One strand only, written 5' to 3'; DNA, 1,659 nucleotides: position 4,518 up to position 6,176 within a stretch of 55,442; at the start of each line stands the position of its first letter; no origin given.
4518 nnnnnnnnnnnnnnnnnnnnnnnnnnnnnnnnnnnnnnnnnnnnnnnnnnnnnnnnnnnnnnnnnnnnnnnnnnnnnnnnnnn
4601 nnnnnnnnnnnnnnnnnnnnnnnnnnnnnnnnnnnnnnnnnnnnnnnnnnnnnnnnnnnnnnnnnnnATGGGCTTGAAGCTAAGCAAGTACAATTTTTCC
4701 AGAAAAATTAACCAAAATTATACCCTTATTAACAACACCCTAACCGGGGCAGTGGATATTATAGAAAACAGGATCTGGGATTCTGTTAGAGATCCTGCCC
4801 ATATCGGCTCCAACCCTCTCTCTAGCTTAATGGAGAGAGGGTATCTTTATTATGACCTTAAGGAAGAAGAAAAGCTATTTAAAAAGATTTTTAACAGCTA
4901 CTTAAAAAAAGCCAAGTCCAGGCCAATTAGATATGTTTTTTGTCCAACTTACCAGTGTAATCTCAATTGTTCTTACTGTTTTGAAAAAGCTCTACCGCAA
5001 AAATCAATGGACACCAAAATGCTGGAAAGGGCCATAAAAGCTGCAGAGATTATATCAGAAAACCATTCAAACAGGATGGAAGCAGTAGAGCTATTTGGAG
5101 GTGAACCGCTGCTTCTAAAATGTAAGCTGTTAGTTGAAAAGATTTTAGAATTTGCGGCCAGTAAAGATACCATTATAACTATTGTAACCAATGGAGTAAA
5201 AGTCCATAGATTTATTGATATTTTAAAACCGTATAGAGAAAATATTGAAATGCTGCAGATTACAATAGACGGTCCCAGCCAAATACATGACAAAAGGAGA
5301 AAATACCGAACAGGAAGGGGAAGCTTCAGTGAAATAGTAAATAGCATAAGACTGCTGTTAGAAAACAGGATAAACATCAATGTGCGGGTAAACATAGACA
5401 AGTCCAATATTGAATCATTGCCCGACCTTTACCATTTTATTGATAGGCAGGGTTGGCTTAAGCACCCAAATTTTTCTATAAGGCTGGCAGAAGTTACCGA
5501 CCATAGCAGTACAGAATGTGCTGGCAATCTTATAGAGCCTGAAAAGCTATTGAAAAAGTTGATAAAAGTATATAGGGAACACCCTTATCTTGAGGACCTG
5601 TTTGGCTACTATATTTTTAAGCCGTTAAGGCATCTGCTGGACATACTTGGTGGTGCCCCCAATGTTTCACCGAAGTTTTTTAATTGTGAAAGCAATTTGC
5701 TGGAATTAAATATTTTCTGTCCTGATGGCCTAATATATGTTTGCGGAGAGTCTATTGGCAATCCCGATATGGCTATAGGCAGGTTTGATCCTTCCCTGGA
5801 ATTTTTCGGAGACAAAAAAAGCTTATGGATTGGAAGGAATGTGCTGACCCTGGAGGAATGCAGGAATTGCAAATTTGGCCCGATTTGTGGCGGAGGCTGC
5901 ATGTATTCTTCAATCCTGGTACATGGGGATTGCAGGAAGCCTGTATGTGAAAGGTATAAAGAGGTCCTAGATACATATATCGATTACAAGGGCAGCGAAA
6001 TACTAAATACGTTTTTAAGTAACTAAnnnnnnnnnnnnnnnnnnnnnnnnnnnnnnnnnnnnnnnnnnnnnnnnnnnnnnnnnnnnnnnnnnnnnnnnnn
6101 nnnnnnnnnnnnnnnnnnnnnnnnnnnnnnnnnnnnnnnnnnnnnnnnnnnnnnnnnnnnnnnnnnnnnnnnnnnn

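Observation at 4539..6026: Unannotated 41-codon Cys/Trp/Phe-rich ORF coupled to a radical SAM/SPASM enzyme: candidate RiPP precursor-maturase pair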

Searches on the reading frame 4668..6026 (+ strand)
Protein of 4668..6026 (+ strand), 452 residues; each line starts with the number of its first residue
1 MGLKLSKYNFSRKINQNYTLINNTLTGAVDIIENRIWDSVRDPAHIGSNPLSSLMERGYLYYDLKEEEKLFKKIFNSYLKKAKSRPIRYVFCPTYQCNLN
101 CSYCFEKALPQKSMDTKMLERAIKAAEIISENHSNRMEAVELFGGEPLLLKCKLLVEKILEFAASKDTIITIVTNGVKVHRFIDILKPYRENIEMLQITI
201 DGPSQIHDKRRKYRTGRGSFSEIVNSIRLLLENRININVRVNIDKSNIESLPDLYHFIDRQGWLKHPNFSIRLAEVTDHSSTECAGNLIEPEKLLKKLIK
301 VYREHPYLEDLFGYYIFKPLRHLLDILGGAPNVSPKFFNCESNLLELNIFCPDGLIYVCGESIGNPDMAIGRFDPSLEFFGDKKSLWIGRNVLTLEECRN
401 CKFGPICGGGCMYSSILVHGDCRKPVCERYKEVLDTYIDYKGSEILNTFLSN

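Call 6: search_protein_families(library=ncbifam, proteins=[window:4668-6026:+], max_evalue=0.01)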
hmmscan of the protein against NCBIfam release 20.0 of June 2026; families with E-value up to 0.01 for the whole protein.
window:4668-6026:+ (452 aa): 78 families (the best 25 are shown)
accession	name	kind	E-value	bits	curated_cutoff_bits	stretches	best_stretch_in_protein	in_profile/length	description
NF038107.1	rSAM_NF038107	equivalog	4.4e-51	174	600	2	3-284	1-288/444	Cys-every-fifth radical SAM/SPASM peptide maturase CefB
TIGR04334.1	rSAM_Clo7bot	equivalog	8.4e-43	146.6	600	1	4-437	1-428/440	radical SAM/SPASM domain Clo7bot peptide maturase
TIGR04463.1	rSAM_vs_C_rich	equivalog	2.6e-38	131.9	525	1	15-416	8-399/438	TIGR04463 family radical SAM/SPASM RiPP maturase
TIGR04280.1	geopep_mat_rSAM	hypoth_equivalog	1.9e-36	126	400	2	10-274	10-273/428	geopeptide radical SAM maturase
NF041298.1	rSAM_mat_DynA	equivalog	1.3e-34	119.8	450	1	90-424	4-334/356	dynobactin maturation radical SAM/SPASM protein DynA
NF047865.1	rSAM_PapB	equivalog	1.6e-30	106.5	340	1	94-425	10-330/330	PapB family radical SAM/SPASM ranthipeptide maturase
NF040899.1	ryptide_rSAM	equivalog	2.9e-30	105.4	600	1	10-416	28-429/464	radical SAM/SPASM ryptide class RiPP maturase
TIGR03942.1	sulfatase_rSAM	equivalog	2.1e-29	102.7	349.45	1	95-434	9-350/363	anaerobic sulfatase maturase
NF052473.1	rSAM_FlmE_OhkG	exception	2.2e-29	102.5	500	2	3-262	1-280/481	FlmE/OhkG family radical SAM/SPASM peptide maturase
TIGR03974.1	rSAM_six_Cys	equivalog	6.4e-28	97.8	425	1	62-424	67-429/451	thioether cross-link-forming SCIFF peptide maturase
TIGR03906.1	quino_hemo_SAM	equivalog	2.8e-25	88.9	453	1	93-440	100-442/467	quinohemoprotein amine dehydrogenase maturation protein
TIGR04064.1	rSAM_nif11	equivalog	2.7e-24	85.7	518.7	2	83-234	73-228/459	nif11-like peptide radical SAM maturase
NF040492.1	not_ScfB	exception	1.2e-20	73.9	855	1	93-425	101-429/450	ScfB-related radical SAM/SPASM orphan maturase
NF041707.1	rSAM_YhhB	equivalog_domain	3.1e-19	69.1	445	1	96-235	11-161/369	cyclophane-forming radical SAM/SPASM peptide maturase YhhB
TIGR03978.1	rSAM_paired_1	equivalog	4.6e-19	68.5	370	1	9-231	5-228/466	His-Xaa-Ser system radical SAM maturase HxsB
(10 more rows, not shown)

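Call 7: search_protein_families(library=pfam, proteins=[window:4668-6026:+], max_evalue=0.01)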
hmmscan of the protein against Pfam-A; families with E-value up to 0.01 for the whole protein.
window:4668-6026:+ (452 aa): 2 families
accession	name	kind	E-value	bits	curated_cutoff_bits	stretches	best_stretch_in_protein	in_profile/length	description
PF04055.27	Radical_SAM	-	8.9e-17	62.2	29.5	1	93-258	3-166/166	Radical SAM superfamily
PF13353.11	Fer4_12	-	1.4e-10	42.1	22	1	96-219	14-131/137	4Fe-4S single cluster domain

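Call 8: find_homologous_proteins(query=window:4668-6026:+, max_evalue=1e-10)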
Query window:4668-6026:+ (452 aa): 320 proteins with E <= 1e-10 among 6372 candidates; the best 120 are listed.
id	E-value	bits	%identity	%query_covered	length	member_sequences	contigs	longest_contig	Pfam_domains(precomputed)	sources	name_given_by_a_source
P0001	0.0e+0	1045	100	100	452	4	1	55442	PF04055.28,PF13353.12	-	-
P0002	3.7e-188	644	62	100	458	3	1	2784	PF04055.28,PF13353.12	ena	-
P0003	9.8e-188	643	63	100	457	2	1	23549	PF04055.28,PF13353.12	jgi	-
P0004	3.6e-186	637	61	100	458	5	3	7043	PF04055.28,PF13353.12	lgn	-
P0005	5.0e-186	637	61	100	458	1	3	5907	PF04055.28,PF13353.12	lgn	-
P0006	1.1e-185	636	61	100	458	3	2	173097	PF04055.28,PF13353.12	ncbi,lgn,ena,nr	ncbi:GTP 3',8-cyclase [subsurface metagenome]|nr:4Fe-4S cluster-binding domain-containing protein [C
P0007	5.6e-185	634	60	100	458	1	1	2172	PF04055.28,PF13353.12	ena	-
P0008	5.9e-185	633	61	99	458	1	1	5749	PF04055.28,PF13353.12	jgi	-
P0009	1.3e-184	632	62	100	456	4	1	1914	PF04055.28,PF13353.12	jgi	-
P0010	1.5e-184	632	60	100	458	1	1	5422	PF04055.28,PF13353.12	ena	-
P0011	1.7e-184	632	60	99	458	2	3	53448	PF04055.28,PF13353.12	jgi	-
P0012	1.8e-184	632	61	100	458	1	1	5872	PF04055.28,PF13353.12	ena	-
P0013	1.7e-183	629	60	100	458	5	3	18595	PF04055.28,PF13353.12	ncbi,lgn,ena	-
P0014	3.7e-183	627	60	100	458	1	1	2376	PF04055.28,PF13353.12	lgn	-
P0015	8.1e-183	626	60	100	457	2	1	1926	PF04055.28,PF13353.12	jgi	jgi:uncharacterized protein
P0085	5.3e-155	535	53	100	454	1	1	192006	PF04055.28,PF13353.12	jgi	jgi:uncharacterized protein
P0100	1.7e-146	507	52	95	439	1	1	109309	PF04055.28,PF13353.12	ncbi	-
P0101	1.4e-144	500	51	98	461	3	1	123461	PF04055.28,PF13353.12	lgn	-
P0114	3.3e-104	367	40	98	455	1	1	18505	PF04055.28,PF13353.12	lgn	-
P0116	6.4e-101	356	40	96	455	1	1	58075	PF04055.28,PF13353.12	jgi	-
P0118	1.4e-97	345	39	96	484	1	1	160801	PF04055.28,PF13353.12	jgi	-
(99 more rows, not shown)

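Call 10: find_related_loci(query=A1, collection=genome_contigs, flank=6000)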
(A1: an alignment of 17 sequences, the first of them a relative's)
Query A1 (452 aa) in genome_contigs; peptide patterns used: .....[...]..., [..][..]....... (x = any residue, [..] = any of these).
600 stretches matched a pattern (row limit reached: there are more); 550 encode a relative of the query (tblastn E <= 1e-3); the best 80 are kept; 80 distinct loci.
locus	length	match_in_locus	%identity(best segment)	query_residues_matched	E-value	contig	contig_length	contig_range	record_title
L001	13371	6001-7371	58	1-452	0e+0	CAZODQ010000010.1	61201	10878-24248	MAG TPA_asm: uncultured Actinomycetota bacterium isolate SRP323688_co1_252 genome assembly, contig: NODE_951_length_6120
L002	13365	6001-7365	55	1-450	3e-170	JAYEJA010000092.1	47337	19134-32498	MAG: Actinomycetota bacterium isolate MAG176 MAG176_92, whole genome shotgun sequence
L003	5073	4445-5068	54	1-203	3e-65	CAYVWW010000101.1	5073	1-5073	MAG TPA_asm: uncultured Actinomycetota bacterium isolate binchicken_co116_268 genome assembly, contig: NODE_21008_length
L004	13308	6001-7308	30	3-413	5e-57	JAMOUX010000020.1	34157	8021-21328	MAG: Candidatus Fermentibacteraceae bacterium isolate PIR-30_metabat1_scaf2bin.043 PIR-30_scaffold_385_c1, whole genome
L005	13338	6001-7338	29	13-447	5e-57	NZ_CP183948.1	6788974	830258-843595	Paenibacillus nitricinens strain AC7 chromosome, complete genome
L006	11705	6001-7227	28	3-411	3e-54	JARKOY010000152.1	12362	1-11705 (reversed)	MAG: Spirochaetia bacterium isolate D159_maxbin.008_sub k141_14481, whole genome shotgun sequence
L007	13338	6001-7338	27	3-442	5e-54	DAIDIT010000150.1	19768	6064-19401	MAG TPA_asm: Proteobacteria bacterium isolate clean368 k141_250886, whole genome shotgun sequence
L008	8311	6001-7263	30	32-440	2e-53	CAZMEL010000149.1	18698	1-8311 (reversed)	MAG TPA_asm: uncultured Thermoanaerobaculia bacterium isolate binchicken_co237_100 genome assembly, contig: NODE_1473_le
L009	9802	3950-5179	29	51-440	8e-51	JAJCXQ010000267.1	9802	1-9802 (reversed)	MAG: Acidobacteriota bacterium isolate OFTM268 OFTM268_266, whole genome shotgun sequence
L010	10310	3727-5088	27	5-452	2e-50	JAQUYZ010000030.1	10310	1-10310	MAG: Eubacteriales bacterium isolate STD2_249 NODE_25635_length_10310_cov_2.547088_Sandtown_D2, whole genome shotgun seq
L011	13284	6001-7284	27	21-445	1e-44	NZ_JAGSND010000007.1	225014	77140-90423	Sinanaerobacter chloroacetimidivorans strain BAD-6 LB-6_scaffold7, whole genome shotgun sequence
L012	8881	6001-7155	29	51-424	9e-45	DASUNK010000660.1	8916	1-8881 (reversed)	MAG TPA_asm: Longimicrobiaceae bacterium isolate SMAG_U1598 k141_921325, whole genome shotgun sequence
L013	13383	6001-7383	30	5-447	4e-51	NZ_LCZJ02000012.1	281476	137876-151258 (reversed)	Paenibacillus etheri strain SH7 Contig_11, whole genome shotgun sequence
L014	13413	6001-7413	27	20-450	5e-42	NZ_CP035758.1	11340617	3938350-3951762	Ktedonosporobacter rubrisoli strain SCAWS-G2 chromosome, complete genome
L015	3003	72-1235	30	53-438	1e-39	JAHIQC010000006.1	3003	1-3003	MAG: Actinomycetota bacterium isolate KR13_S3.mb.94 KR13_S3.mb.94_k141_15421, whole genome shotgun sequence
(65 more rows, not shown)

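Call 21: find_encoding_contigs(protein=P0118, flank=5000, max_places=3)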
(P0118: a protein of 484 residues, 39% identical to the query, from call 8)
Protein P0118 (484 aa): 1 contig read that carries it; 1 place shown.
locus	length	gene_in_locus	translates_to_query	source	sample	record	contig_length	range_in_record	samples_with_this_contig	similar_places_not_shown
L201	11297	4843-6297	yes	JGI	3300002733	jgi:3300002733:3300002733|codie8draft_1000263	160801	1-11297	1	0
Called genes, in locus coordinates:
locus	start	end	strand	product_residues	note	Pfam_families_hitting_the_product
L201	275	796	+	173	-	PF00210:Ferritin, PF02915:Rubrerythrin, PF23458:DUF7130 (faint), PF21349:RUBY_RBDX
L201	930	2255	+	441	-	PF13435:Cytochrome_C554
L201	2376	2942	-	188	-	PF21349:RUBY_RBDX (weak), PF13668:Ferritin_2 (faint), PF02915:Rubrerythrin (faint)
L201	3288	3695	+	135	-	PF03965:Penicillinase_R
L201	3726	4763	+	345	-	PF05569:Peptidase_M56, PF01435:Peptidase_M48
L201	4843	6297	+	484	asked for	PF04055:Radical_SAM, PF13353:Fer4_12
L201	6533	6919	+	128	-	PF01978:TrmB (faint), PF03965:Penicillinase_R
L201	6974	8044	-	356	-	PF05343:Peptidase_M42, PF01546:Peptidase_M20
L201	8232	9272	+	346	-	PF05569:Peptidase_M56, PF01435:Peptidase_M48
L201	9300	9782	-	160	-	PF00578:AhpC-TSA, PF08534:Redoxin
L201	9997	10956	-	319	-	PF00389:2-Hacid_dh (faint), PF02826:2-Hacid_dh_C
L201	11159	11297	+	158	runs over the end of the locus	PF13298:LigD_N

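Call 22: find_encoding_contigs(protein=P0116, flank=5000, max_places=3)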
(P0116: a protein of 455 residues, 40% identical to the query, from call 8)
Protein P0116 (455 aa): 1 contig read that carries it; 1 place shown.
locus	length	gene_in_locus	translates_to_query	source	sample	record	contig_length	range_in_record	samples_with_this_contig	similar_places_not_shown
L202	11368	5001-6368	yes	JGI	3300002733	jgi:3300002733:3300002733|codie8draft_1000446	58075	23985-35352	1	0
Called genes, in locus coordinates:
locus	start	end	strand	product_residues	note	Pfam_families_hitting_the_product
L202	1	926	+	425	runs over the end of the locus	PF13435:Cytochrome_C554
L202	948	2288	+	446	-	-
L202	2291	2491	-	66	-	PF00210:Ferritin (weak), PF02915:Rubrerythrin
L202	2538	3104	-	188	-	PF21349:RUBY_RBDX (weak), PF02915:Rubrerythrin (weak)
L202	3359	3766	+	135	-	PF03965:Penicillinase_R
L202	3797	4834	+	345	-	PF05569:Peptidase_M56, PF01435:Peptidase_M48 (weak)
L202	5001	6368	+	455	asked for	PF04055:Radical_SAM, PF13353:Fer4_12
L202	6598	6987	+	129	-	PF01978:TrmB (faint), PF03965:Penicillinase_R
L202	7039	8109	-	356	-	PF05343:Peptidase_M42, PF01546:Peptidase_M20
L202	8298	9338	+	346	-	PF05569:Peptidase_M56, PF01435:Peptidase_M48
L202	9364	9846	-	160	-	PF00578:AhpC-TSA, PF08534:Redoxin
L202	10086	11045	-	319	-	PF00389:2-Hacid_dh (weak), PF02826:2-Hacid_dh_C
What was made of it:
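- BlaI and M56 travel together as a pair in every locus and also occur as second, peptide-less pairs in the same genomes (calls 21, 22).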

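Call 23: find_encoding_contigs(protein=P0114, flank=5000, max_places=3)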
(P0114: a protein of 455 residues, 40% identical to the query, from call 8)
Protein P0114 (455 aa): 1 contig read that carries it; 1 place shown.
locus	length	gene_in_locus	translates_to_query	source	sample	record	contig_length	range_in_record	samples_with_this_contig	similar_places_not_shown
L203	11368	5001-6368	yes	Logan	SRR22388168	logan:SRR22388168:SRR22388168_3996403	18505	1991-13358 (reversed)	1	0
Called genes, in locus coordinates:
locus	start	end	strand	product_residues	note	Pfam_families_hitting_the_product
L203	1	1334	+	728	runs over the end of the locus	PF01590:GAF (weak), PF13492:GAF_3 (weak), PF13185:GAF_2, PF01590:GAF, PF13185:GAF_2, PF13492:GAF_3, PF01966:HD, PF13487:HD_5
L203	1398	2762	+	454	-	-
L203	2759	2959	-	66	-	PF00210:Ferritin (weak), PF02915:Rubrerythrin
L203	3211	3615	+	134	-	PF03965:Penicillinase_R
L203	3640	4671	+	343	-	PF05569:Peptidase_M56, PF01435:Peptidase_M48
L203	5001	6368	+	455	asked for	PF04055:Radical_SAM, PF13353:Fer4_12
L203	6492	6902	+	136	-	PF03965:Penicillinase_R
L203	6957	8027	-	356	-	PF05343:Peptidase_M42, PF01546:Peptidase_M20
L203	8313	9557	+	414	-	PF24568:CC_PcsB, PF01551:Peptidase_M23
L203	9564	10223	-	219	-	PF00072:Response_reg (weak), PF13384:HTH_23 (faint), PF00196:GerE, PF08281:Sigma70_r4_2 (weak)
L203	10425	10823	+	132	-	PF13426:PAS_9 (weak)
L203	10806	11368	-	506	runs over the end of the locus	PF01266:DAO (faint), PF01593:Amino_oxidase, PF13450:NAD_binding_8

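Call 25: search_solved_structures(query=A1, max_evalue=0.001)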
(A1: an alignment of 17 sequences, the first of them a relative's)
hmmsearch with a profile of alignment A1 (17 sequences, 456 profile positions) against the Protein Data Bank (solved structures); distinct sequences matched with E-value up to 0.001: 16.
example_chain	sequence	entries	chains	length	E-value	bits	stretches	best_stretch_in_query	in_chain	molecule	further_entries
5wgg_A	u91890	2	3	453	2e-25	92.4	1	59-429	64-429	Radical SAM domain protein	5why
4k37_A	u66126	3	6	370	5.6e-18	67.9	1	92-417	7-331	Anaerobic sulfatase-maturating enzyme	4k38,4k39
4k36_A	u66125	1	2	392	7.1e-18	67.6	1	92-417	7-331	Anaerobic sulfatase-maturating enzyme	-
9gm3_A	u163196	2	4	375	3.2e-14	55.5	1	96-237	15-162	ChlB radical SAM domain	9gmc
6efn_A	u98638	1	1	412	1.4e-10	43.6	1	90-261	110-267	Sporulation killing factor maturation protein SkfB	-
2fb2_A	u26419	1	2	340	8.2e-08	34.4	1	92-266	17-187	Molybdenum cofactor biosynthesis protein A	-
1tv7_A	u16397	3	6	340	1.3e-07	33.7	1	94-266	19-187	Molybdenum cofactor biosynthesis protein A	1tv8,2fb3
8wm2_A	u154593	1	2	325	5.9e-06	28.3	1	72-193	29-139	Fe-S radical SAM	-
5v1q_A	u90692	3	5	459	6.3e-06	28.2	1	80-201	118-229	Radical SAM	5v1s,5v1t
9dfw_A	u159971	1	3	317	7.1e-06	28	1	96-230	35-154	Radical SAM core domain-containing protein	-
9dgw_A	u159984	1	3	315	7.1e-06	28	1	96-230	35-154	Radical SAM core domain-containing protein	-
7n7i_A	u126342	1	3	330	7.7e-06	27.9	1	96-230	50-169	Viperin-like enzyme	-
6b4c_A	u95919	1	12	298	8.6e-06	27.7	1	97-230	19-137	Viperin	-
5vsl_A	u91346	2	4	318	0.00027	22.8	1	88-209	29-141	Radical S-adenosyl methionine domain-containing protein 2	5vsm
6q2p_A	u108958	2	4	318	0.00028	22.8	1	88-209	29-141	Radical S-adenosyl methionine domain-containing protein 2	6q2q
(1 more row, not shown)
